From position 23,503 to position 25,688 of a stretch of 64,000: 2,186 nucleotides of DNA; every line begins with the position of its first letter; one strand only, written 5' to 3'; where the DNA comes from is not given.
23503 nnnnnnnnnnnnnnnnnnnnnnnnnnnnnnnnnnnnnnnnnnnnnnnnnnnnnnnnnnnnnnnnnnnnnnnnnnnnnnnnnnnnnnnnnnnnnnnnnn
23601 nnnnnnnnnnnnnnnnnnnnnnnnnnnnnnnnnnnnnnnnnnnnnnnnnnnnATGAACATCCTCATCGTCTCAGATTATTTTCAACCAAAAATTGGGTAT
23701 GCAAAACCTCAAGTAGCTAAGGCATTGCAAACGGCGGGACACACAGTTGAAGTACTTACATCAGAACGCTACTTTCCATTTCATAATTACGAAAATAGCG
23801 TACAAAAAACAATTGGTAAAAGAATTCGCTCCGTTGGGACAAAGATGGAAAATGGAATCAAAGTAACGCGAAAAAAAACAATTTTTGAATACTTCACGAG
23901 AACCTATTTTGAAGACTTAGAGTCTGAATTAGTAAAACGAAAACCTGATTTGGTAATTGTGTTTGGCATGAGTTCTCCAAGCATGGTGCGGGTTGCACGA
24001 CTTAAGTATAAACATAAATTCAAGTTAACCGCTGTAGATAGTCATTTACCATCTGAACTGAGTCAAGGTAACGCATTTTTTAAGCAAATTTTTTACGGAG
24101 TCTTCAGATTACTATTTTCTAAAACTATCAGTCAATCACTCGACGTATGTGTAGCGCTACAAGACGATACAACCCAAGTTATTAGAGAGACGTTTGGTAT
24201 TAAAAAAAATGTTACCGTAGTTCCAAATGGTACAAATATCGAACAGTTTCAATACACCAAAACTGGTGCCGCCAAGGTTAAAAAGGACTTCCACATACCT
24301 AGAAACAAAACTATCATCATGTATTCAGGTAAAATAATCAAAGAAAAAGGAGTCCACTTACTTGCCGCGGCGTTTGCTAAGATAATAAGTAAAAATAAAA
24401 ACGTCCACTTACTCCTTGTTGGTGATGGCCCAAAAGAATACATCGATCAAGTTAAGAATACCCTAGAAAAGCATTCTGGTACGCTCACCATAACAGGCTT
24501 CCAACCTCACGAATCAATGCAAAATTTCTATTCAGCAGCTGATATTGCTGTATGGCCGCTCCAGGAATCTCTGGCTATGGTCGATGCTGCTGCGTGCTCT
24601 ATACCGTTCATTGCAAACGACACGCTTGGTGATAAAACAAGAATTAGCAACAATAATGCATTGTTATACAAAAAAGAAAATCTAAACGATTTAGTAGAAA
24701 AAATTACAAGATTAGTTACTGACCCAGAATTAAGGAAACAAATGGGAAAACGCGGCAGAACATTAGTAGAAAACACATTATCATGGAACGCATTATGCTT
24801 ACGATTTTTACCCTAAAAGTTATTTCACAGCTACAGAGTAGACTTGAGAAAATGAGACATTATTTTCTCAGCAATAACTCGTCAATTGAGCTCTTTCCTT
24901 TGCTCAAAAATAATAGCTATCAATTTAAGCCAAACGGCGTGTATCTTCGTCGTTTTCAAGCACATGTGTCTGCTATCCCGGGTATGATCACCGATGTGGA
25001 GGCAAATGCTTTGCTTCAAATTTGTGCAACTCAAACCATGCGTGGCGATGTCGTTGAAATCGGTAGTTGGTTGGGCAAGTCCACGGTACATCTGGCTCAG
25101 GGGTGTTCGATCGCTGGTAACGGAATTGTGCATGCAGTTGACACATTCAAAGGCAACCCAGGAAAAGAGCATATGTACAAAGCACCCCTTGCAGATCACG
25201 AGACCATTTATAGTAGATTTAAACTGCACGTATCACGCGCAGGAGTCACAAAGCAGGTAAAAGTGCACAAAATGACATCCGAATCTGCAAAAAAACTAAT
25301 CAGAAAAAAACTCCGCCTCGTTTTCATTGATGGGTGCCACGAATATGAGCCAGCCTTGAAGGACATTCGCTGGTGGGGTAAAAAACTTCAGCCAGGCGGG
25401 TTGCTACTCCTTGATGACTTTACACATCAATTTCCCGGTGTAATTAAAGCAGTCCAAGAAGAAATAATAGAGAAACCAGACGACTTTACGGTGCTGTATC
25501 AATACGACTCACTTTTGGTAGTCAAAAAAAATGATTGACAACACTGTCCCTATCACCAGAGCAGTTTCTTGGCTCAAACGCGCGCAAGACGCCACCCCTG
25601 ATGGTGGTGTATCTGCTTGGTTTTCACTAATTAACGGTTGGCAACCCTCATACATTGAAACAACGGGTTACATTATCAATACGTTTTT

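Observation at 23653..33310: Methyltransferase-rich tailoring/export module: four SAM methyltransferases, a toroid protein, Wzx and Wzm/Wzt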

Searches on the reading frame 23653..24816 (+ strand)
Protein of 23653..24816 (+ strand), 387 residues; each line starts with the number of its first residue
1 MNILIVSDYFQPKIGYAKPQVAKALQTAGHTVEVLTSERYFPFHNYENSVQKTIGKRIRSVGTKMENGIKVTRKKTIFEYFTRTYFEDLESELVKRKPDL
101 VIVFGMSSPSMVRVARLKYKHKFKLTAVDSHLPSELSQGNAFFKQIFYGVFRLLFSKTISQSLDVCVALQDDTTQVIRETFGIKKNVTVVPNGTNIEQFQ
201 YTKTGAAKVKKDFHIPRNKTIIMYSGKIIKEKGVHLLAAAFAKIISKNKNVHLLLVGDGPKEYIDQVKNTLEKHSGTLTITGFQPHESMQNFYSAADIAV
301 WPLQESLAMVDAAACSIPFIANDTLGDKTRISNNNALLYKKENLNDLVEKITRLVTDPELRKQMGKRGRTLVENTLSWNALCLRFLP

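Call 4: search_protein_families(library=pfam, proteins=[window:23653-24816:+], max_evalue=0.01)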
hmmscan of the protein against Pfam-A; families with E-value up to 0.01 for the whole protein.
window:23653-24816:+ (387 aa): 6 families
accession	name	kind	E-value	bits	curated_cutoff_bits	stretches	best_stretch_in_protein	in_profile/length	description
PF00534.26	Glycos_transf_1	-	4.4e-24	85.4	26.4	1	210-369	6-170/172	Glycosyl transferases group 1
PF13692.12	Glyco_trans_1_4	-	4.2e-21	76.2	27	1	220-357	2-142/142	Glycosyl transferases group 1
PF13439.12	Glyco_transf_4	-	1.4e-10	41.9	28.5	1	21-197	11-169/170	Glycosyltransferase Family 4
PF13524.12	Glyco_trans_1_2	-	6.4e-07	29.9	25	1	249-378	13-135/144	Glycosyl transferase-like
PF13579.12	Glyco_trans_4_4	-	2e-06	28.7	29.7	1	20-193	9-158/158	Glycosyl transferase 4-like domain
PF20706.3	GT4-conflict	-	0.00048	19.7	26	1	210-379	193-379/385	Family 4 Glycosyltransferase in conflict systems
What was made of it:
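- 23653..24816 (+): GT4 glycosyltransferase (387 aa), the partner of the toroid protein. Glycos_transf_1 and Glyco_transf_4 (call 4).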

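Call 11: search_protein_families(library=ncbifam, proteins=[window:23653-24816:+], max_evalue=0.01)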
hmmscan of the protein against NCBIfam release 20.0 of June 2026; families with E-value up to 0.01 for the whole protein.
window:23653-24816:+ (387 aa): 30 families (the best 25 are shown)
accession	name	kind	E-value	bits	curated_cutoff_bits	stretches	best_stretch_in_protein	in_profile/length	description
TIGR04157.1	glyco_rSAM_CFB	subfamily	1.6e-26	93.2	400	1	157-379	164-396/406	TIGR04157 family glycosyltransferase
TIGR04063.1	stp3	hypoth_equivalog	3.7e-23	82.1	442.05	1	23-381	25-384/397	TIGR04063 family PEP-CTERM/XrtA system glycosyltransferase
NF012028.0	PRK15484.1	subfamily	5.1e-23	81.8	618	1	185-385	161-371/380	lipopolysaccharide N-acetylglucosaminyltransferase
NF038295.1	EPS_HpsP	equivalog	7.3e-23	81.2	550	1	153-383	146-378/388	hormogonium polysaccharide biosynthesis glycosyltransferase HpsP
NF047684.1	TeichurnBiosyTuaC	equivalog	1.6e-22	80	550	1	155-367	158-364/391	teichuronic acid biosynthesis protein TuaC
NF007640.0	PRK10307.1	subfamily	1.8e-19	69.9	276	1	1-384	1-399/411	WcaI family glycosyltransferase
TIGR02149.1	glgA_Coryne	subfamily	9.4e-19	67.8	302.4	1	184-382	168-380/391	glycogen synthase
TIGR03999.1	thiol_BshA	equivalog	6.7e-18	64.8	273.7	1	161-377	144-358/375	N-acetyl-alpha-D-glucosaminyl L-malate synthase BshA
TIGR03449.1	mycothiol_MshA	equivalog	2.8e-17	62.7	462.5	1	161-380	164-391/406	D-inositol-3-phosphate glycosyltransferase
NF053513.1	Gtran_IagA_BgsA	equivalog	5.5e-17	61.8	460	1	164-359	107-301/333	LTA glycolipid anchor biosynthesis glycosyltransferase, IagA/BgsA family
TIGR03088.1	stp2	hypoth_equivalog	1.1e-16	60.9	409.05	1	161-382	135-363/374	TIGR03088 family PEP-CTERM/XrtA system glycosyltransferase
NF038298.1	EPS_HpsO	equivalog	1.3e-16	60.4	575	1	164-377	148-372/388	hormogonium polysaccharide biosynthesis glycosyltransferase HpsO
NF049988.1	MGlcDAGSynMgs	equivalog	2.3e-15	56.8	400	1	186-372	177-368/398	alpha-monoglucosyldiacylglycerol synthase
NF038229.1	Glyco4_Geo_Pelo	equivalog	2.7e-14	52.9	400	1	175-377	123-321/338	GPMC system family 4 glycosyltransferase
NF053787.1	GlcN_PG_synth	equivalog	2.3e-13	49.7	480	1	181-381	161-348/361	N-acetylglucosaminyl phosphatidylglycerol synthase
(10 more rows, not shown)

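Call 38: search_solved_structures(query=window:23653-24816:+, max_evalue=0.0001)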
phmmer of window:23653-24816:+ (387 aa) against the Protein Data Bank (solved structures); distinct sequences matched with E-value up to 0.0001: 15.
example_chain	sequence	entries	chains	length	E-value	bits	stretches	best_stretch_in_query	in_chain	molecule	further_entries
6kih_A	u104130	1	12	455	6.1e-19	71.6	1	151-384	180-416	Tll1590 protein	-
3oka_A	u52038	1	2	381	2.9e-12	49.6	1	158-381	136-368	GDP-mannose-dependent alpha-(1-6)-phosphatidylinositol monomannoside mannosyltransferase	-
3okc_A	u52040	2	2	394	3.2e-12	49.5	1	158-381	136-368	GDP-mannose-dependent alpha-(1-6)-phosphatidylinositol monomannoside mannosyltransferase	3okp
2jjm_A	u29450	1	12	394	2.4e-10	43.4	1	165-372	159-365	GLYCOSYL TRANSFERASE, GROUP 1 FAMILY PROTEIN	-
3mbo_A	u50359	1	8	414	2.7e-10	43.2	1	165-372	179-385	Glycosyltransferase, group 1 family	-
6tvp_A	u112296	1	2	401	1.4e-07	34.3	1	158-380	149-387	Alpha-maltose-1-phosphate synthase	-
5d00_A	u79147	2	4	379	2.2e-07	33.6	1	185-378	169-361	N-acetyl-alpha-D-glucosaminyl L-malate synthase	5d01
7qnt_AAA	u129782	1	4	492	3.1e-06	29.8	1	206-372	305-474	TarM(Se)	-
7qd7_AAA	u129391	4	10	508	3.5e-06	29.6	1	206-372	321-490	TarM(Se)_G117R | TarM(Se)_G117R-4RboP | TarM(Se)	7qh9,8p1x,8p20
7mi0_A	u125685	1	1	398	1.1e-05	28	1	139-382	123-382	Glycosyltransferase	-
3c4q_A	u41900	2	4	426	2.2e-05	27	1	167-382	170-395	Predicted glycosyltransferases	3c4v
3c48_A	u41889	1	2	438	2.3e-05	26.9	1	167-382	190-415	Predicted glycosyltransferases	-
4x6l_A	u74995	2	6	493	4.7e-05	25.9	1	218-374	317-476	TarM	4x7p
4x7m_A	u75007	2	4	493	4.7e-05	25.9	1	218-374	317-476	TarM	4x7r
4wac_A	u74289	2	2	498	4.8e-05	25.9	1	218-374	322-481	Glycosyl transferase, group 1 family protein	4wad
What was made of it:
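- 23653..24816 (+): Only generic GT4 relatives in the PDB; ManT 7QSG is not among them (call 38).
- On Mycobacterial MMP cluster: 7QSG is absent from the GT4's PDB hits (call 38).
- ManT (7QSG) is not among the GT4's PDB matches at E<=1e-4 (call 38).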

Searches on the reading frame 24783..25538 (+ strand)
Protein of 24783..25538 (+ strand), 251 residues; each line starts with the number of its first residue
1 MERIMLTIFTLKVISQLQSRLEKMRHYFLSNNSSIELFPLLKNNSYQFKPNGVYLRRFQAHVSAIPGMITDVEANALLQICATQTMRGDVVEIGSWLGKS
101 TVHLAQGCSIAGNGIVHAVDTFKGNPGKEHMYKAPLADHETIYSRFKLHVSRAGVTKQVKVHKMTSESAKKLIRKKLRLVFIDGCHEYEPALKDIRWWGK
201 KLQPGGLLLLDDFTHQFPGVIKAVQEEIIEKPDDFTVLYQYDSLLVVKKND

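Call 4: search_protein_families(library=pfam, proteins=[window:24783-25538:+], max_evalue=0.01)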
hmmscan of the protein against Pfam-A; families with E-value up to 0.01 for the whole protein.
window:24783-25538:+ (251 aa): 2 families
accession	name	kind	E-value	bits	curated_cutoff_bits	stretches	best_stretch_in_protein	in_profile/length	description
PF13578.12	Methyltransf_24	-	2.8e-22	80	26.3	1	91-213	1-105/105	Methyltransferase domain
PF05711.17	TylF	-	1.2e-05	25.2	23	1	79-225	84-240/264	Macrocin-O-methyltransferase (TylF)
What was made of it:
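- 24783..25538 (+): Methyltransf_24/TylF-type SAM methyltransferase. It is the variable third MT of Unit A. Call 4.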

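Call 11: search_protein_families(library=ncbifam, proteins=[window:24783-25538:+], max_evalue=0.01)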
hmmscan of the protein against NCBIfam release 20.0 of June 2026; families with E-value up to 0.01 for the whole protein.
window:24783-25538:+ (251 aa): 0 families

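Call 18: search_solved_structures(query=window:24783-25538:+, max_evalue=0.01)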
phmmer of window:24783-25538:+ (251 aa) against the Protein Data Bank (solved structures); distinct sequences matched with E-value up to 0.01: 1.
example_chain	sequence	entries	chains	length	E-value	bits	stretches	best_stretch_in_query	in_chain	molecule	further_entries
6g7d_A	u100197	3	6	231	1.7e-07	34.1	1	66-213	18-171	Methyltransferase domain protein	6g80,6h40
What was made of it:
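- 24783..25538 (+): The only PDB sequence hit is 6g7d, E 1.7e-7 (call 18).
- The only PDB hit of the Methyltransf_24 protein is 6g7d (call 18), which I recall as MeT1.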
